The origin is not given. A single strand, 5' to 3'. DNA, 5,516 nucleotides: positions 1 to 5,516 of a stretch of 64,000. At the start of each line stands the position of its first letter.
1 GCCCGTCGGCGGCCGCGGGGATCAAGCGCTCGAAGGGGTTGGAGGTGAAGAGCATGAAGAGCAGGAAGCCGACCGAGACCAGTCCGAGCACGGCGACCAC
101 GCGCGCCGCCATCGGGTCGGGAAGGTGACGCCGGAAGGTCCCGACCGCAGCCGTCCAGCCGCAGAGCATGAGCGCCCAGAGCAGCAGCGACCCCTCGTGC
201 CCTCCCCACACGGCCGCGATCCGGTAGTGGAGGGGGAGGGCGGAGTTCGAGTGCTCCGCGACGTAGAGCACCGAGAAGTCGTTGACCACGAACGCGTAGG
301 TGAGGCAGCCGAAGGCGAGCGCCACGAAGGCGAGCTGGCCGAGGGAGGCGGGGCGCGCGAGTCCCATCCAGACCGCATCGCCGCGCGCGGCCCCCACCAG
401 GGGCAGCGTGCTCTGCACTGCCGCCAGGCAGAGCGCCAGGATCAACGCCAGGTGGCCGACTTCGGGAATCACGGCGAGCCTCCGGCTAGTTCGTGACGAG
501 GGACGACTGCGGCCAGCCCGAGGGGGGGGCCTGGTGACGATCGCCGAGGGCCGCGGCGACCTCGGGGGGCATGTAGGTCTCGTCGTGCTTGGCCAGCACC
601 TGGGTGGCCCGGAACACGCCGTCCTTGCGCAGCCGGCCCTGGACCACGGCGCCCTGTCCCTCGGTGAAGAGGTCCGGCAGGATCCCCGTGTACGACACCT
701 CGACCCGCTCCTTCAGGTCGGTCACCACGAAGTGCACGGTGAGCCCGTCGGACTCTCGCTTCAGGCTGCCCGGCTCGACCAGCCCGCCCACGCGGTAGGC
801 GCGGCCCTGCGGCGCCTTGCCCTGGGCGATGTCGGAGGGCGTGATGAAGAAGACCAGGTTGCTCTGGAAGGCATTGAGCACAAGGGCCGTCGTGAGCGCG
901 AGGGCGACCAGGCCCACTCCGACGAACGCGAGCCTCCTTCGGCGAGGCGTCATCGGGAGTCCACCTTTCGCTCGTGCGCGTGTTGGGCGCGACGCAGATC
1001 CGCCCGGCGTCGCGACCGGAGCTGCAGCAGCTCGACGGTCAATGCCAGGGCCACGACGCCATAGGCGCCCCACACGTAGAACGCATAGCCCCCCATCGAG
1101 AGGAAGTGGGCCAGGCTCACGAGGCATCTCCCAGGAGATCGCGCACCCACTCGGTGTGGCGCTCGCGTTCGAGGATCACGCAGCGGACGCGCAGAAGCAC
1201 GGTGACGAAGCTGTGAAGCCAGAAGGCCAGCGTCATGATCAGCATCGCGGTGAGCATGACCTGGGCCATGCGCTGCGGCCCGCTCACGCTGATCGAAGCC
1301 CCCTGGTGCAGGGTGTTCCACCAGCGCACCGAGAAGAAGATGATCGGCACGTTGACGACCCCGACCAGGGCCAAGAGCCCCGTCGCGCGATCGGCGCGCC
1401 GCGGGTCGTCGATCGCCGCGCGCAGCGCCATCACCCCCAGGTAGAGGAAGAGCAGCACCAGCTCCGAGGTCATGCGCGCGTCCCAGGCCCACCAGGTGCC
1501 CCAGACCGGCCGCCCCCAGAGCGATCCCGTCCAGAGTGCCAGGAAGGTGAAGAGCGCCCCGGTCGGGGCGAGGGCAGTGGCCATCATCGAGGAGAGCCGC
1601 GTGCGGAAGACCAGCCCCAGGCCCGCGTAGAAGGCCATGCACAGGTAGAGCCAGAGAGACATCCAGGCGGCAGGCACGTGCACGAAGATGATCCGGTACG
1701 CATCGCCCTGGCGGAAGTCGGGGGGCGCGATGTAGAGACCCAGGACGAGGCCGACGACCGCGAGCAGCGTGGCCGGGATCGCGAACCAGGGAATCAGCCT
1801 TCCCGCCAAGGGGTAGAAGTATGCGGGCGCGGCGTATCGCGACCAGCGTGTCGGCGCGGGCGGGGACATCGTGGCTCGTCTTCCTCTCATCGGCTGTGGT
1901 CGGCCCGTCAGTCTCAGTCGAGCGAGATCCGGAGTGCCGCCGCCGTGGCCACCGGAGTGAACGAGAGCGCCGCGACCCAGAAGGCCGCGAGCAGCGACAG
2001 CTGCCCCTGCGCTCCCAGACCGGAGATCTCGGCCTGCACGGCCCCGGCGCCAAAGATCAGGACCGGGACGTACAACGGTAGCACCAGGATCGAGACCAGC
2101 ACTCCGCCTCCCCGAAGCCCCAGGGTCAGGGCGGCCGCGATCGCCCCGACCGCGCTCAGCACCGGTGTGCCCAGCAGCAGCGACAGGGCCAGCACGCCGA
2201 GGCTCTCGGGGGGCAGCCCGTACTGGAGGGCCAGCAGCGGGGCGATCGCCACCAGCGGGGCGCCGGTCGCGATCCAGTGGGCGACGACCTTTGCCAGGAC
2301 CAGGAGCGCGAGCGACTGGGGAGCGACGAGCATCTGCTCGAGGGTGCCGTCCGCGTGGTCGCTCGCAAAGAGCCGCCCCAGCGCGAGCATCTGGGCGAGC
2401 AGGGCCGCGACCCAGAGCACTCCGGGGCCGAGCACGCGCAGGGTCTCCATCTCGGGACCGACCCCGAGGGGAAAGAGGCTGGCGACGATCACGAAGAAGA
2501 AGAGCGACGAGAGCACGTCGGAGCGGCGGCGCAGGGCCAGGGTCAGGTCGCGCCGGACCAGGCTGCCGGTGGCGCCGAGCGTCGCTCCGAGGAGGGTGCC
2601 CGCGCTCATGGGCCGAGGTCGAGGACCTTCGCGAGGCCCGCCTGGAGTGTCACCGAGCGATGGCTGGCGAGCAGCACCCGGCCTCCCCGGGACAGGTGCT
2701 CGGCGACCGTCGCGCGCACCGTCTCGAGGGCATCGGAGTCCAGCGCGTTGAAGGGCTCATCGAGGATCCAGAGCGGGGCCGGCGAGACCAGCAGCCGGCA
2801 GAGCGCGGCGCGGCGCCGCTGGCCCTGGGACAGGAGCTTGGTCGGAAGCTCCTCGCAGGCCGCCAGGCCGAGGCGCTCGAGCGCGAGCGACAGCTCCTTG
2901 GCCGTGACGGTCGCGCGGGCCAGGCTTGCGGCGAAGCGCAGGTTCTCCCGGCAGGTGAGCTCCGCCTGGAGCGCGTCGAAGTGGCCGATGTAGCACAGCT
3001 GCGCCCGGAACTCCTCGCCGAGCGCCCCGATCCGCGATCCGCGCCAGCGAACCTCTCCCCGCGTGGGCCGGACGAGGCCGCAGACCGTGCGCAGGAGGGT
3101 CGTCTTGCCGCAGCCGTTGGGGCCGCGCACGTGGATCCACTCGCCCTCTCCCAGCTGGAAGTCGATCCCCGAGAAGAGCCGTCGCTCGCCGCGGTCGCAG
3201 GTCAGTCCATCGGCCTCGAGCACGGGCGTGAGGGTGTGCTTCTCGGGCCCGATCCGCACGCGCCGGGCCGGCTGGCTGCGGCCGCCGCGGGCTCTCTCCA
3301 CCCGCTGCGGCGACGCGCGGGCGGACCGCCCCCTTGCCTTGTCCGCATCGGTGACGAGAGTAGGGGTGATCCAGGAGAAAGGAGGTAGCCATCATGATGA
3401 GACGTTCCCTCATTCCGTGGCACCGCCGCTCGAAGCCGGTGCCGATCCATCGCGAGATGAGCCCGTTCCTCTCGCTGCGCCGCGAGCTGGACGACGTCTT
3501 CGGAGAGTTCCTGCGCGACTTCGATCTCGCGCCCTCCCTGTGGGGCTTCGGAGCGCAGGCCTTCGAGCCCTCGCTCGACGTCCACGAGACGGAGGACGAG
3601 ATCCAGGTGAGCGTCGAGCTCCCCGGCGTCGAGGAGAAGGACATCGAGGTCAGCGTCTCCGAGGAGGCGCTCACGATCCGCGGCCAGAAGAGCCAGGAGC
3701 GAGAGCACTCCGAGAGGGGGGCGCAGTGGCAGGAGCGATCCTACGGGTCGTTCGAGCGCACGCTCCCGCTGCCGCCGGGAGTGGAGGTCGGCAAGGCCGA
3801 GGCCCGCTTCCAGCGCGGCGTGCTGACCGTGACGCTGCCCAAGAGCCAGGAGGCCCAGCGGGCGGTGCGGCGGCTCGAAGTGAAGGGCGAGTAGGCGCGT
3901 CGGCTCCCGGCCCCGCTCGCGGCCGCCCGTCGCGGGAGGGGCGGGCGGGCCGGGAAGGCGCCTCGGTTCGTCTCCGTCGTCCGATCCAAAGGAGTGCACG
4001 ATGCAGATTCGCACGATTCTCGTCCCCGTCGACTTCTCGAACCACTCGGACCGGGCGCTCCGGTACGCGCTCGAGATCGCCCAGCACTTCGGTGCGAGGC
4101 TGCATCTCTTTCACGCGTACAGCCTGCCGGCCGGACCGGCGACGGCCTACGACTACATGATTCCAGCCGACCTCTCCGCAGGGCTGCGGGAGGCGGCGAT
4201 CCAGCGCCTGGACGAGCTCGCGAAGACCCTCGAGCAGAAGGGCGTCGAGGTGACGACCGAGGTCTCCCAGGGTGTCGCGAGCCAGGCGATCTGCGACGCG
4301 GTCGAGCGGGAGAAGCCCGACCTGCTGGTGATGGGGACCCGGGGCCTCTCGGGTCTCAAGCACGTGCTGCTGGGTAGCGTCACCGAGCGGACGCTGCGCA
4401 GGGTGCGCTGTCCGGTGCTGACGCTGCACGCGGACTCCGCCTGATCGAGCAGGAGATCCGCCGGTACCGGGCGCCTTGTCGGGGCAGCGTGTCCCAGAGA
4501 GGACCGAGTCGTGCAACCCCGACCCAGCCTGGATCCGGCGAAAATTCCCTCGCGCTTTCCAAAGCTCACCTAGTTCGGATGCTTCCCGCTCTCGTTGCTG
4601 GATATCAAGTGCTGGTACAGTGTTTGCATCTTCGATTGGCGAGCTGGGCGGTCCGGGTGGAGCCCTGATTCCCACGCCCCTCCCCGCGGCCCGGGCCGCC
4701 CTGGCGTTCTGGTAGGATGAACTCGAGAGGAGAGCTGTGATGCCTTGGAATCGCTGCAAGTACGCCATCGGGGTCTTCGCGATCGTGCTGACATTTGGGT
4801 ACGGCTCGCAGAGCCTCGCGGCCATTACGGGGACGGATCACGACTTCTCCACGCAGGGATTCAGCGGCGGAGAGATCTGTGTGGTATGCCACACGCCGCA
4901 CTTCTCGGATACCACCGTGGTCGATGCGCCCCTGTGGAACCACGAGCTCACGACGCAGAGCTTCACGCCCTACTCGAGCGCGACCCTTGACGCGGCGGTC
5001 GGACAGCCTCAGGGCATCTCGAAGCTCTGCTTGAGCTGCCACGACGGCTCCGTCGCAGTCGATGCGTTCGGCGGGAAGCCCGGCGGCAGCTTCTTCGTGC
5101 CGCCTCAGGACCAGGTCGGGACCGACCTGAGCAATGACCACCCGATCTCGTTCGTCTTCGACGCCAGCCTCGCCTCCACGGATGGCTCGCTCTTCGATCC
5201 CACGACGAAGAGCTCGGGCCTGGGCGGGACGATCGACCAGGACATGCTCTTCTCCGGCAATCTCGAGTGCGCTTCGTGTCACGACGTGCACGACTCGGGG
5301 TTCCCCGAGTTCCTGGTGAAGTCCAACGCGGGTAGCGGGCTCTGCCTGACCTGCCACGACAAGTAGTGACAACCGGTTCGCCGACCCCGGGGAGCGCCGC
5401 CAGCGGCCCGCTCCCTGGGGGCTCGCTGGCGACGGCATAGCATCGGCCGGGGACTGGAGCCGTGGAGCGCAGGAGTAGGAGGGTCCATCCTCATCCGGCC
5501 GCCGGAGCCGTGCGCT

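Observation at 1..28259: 28-kb respiratory island: Ccm genes, about 60 haem c sites, three quinone-pool modules and two outer-membrane conduits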

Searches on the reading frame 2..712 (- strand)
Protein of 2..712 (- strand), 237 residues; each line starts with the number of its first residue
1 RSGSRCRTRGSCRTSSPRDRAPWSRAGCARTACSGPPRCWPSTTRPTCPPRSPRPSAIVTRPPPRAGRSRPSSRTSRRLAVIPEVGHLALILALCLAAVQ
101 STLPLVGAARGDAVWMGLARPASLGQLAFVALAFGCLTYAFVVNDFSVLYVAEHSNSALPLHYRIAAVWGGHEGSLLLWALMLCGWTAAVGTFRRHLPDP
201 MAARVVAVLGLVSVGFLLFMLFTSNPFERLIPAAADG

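Call 7: search_protein_families(library=pfam, proteins=[window:2-712:-], max_evalue=0.01)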
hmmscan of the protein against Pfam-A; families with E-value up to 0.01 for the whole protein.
window:2-712:- (237 aa): 1 family
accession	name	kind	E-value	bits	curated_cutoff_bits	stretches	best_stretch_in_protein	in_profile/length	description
PF01578.25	Cytochrom_C_asm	-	2.7e-05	24.3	29.9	1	169-224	1-56/212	Cytochrome C assembly protein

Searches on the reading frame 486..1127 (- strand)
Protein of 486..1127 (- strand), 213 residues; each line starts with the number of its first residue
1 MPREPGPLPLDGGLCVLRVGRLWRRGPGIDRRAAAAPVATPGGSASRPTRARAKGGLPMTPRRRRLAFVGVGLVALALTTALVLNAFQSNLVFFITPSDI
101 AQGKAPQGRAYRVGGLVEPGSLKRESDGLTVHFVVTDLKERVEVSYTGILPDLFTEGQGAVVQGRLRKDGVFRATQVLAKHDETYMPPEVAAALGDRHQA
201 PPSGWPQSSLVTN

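Call 7: search_protein_families(library=pfam, proteins=[window:486-1127:-], max_evalue=0.01)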
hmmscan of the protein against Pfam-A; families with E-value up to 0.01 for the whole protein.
window:486-1127:- (213 aa): 1 family
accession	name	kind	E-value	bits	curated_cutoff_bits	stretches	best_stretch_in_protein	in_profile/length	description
PF03100.22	CcmE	-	2.7e-37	127.6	24.6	1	92-188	2-99/99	CcmE domain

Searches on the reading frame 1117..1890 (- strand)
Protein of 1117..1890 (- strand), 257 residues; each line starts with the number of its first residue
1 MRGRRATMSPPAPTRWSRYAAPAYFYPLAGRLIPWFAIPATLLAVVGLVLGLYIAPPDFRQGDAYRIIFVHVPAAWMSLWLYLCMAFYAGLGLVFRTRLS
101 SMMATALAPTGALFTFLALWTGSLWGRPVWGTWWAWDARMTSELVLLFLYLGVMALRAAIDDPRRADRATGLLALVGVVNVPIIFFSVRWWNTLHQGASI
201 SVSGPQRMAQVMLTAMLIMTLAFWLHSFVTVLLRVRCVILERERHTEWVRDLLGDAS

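Call 7: search_protein_families(library=pfam, proteins=[window:1117-1890:-], max_evalue=0.01)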
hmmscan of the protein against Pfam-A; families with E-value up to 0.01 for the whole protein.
window:1117-1890:- (257 aa): 1 family
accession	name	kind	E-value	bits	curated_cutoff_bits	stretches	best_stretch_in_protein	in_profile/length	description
PF01578.25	Cytochrom_C_asm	-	3.7e-35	121.9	29.9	1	16-195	1-212/212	Cytochrome C assembly protein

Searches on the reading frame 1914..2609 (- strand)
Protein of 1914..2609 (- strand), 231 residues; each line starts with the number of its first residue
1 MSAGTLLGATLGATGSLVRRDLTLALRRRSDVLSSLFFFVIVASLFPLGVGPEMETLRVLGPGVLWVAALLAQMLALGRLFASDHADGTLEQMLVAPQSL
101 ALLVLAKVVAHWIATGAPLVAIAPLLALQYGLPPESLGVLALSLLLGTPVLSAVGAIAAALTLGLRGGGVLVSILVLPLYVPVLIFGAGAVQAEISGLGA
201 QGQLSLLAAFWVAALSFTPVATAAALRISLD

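Call 7: search_protein_families(library=pfam, proteins=[window:1914-2609:-], max_evalue=0.01)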
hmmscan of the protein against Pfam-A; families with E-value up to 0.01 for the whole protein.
window:1914-2609:- (231 aa): 2 families
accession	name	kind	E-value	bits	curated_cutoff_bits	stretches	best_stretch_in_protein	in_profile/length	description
PF03379.19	CcmB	-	1e-71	241.2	24.9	1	16-228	3-215/215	CcmB protein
PF12698.13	ABC2_membrane_3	-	0.001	18.7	31.6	1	65-191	169-291/347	ABC-2 family transporter protein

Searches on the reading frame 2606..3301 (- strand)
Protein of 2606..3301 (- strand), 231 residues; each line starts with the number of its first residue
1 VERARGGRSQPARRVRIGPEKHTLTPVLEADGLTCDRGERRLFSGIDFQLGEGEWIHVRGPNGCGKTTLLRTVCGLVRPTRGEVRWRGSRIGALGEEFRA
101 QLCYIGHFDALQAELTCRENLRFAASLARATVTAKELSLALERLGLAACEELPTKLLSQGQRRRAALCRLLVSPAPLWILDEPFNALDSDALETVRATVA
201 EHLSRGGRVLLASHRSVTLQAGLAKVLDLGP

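Call 7: search_protein_families(library=pfam, proteins=[window:2606-3301:-], max_evalue=0.01)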
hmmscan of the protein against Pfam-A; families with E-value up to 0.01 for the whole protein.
window:2606-3301:- (231 aa): 4 families
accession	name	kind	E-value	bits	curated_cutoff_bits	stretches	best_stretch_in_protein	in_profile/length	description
PF00005.33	ABC_tran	-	2.5e-29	103.1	25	1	44-185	2-137/137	ABC transporter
PF13304.12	AAA_21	-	3.2e-08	34.5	27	1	155-214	236-298/304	AAA domain, putative AbiEii toxin, Type IV TA system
PF02463.25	SMC_N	-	6e-06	26.3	40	1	127-221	113-204/220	RecF/RecN/SMC N terminal domain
PF13191.12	AAA_16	-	0.00054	20.9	32.6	1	51-204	22-161/167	AAA ATPase domain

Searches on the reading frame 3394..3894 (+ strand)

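Call 7: search_protein_families(library=pfam, proteins=[window:3394-3894:+], max_evalue=0.01)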
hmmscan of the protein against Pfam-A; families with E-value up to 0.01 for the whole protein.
window:3394-3894:+ (166 aa): 3 families
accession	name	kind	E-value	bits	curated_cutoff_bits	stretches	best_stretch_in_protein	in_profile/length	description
PF00011.27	HSP20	-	3.4e-22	78.9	20.8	1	62-163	1-101/102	Hsp20/alpha crystallin family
PF17886.7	ArsA_HSP20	-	1.5e-07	31.3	22.5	1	68-147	2-62/63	HSP20-like domain found in ArsA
PF04969.22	CS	-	0.0012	20.2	21.3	1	62-102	4-45/78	CS domain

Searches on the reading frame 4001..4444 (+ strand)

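Call 7: search_protein_families(library=pfam, proteins=[window:4001-4444:+], max_evalue=0.01)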
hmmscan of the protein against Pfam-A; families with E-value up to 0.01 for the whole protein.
window:4001-4444:+ (147 aa): 1 family
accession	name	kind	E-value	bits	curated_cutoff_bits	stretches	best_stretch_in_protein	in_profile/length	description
PF00582.32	Usp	-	1.6e-36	126.4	24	1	3-141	2-139/141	Universal stress protein family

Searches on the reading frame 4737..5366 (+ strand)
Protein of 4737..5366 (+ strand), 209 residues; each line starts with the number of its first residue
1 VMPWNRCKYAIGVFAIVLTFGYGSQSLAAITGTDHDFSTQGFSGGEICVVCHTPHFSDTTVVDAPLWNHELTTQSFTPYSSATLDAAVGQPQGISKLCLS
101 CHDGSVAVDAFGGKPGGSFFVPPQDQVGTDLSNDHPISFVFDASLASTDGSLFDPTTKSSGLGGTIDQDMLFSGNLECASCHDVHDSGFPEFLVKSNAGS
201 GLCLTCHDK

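Call 7: search_protein_families(library=pfam, proteins=[window:4737-5366:+], max_evalue=0.01)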
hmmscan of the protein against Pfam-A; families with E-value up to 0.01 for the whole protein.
window:4737-5366:+ (209 aa): 3 families
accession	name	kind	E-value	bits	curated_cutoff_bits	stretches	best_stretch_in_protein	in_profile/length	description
PF09699.15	Paired_CXXCH_1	-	3.2e-13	49.6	20.6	1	177-209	8-38/41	Doubled CXXCH motif (Paired_CXXCH_1)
PF14522.11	Cytochrome_C7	-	1.8e-07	31.3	24.8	1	34-108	4-54/67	Cytochrome c7 and related cytochrome c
PF14537.11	Cytochrom_c3_2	-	2.1e-05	25.3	25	0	169-208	51-79/79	Cytochrome c3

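Call 31: search_protein_families(library=ncbifam, proteins=[window:4737-5366:+], max_evalue=0.001)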
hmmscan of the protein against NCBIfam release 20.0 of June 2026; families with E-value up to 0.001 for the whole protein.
window:4737-5366:+ (209 aa): 4 families
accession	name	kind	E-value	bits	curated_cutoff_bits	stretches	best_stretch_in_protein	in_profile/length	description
TIGR01905.1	paired_CXXCH_1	subfamily_domain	1.9e-12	46.9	25.2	1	177-208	8-37/41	doubled CXXCH domain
TIGR03508.1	decahem_SO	subfamily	2e-05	24.2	192.2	1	173-208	141-175/258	DmsE family decaheme c-type cytochrome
NF041028.1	decahem_GSU2203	exception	5e-05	22.7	325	0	174-208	173-208/317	GSU2203 family decaheme c-type cytochrome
TIGR03146.1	cyt_nit_nrfB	equivalog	0.00079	19.7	166.6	0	174-207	108-141/145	cytochrome c nitrite reductase pentaheme subunit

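Call 61: search_solved_structures(query=window:4737-5366:+, max_evalue=0.01, show_alignments=2)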
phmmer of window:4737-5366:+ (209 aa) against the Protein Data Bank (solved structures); distinct sequences matched with E-value up to 0.01: 2.
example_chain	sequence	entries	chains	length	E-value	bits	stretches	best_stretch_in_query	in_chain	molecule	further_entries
7tfs_A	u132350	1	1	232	8.2e-25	90.9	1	9-209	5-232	Cytochrome c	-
9yuq_N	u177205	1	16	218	1.4e-18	70.6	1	23-209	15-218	Putative multiheme cytochrome c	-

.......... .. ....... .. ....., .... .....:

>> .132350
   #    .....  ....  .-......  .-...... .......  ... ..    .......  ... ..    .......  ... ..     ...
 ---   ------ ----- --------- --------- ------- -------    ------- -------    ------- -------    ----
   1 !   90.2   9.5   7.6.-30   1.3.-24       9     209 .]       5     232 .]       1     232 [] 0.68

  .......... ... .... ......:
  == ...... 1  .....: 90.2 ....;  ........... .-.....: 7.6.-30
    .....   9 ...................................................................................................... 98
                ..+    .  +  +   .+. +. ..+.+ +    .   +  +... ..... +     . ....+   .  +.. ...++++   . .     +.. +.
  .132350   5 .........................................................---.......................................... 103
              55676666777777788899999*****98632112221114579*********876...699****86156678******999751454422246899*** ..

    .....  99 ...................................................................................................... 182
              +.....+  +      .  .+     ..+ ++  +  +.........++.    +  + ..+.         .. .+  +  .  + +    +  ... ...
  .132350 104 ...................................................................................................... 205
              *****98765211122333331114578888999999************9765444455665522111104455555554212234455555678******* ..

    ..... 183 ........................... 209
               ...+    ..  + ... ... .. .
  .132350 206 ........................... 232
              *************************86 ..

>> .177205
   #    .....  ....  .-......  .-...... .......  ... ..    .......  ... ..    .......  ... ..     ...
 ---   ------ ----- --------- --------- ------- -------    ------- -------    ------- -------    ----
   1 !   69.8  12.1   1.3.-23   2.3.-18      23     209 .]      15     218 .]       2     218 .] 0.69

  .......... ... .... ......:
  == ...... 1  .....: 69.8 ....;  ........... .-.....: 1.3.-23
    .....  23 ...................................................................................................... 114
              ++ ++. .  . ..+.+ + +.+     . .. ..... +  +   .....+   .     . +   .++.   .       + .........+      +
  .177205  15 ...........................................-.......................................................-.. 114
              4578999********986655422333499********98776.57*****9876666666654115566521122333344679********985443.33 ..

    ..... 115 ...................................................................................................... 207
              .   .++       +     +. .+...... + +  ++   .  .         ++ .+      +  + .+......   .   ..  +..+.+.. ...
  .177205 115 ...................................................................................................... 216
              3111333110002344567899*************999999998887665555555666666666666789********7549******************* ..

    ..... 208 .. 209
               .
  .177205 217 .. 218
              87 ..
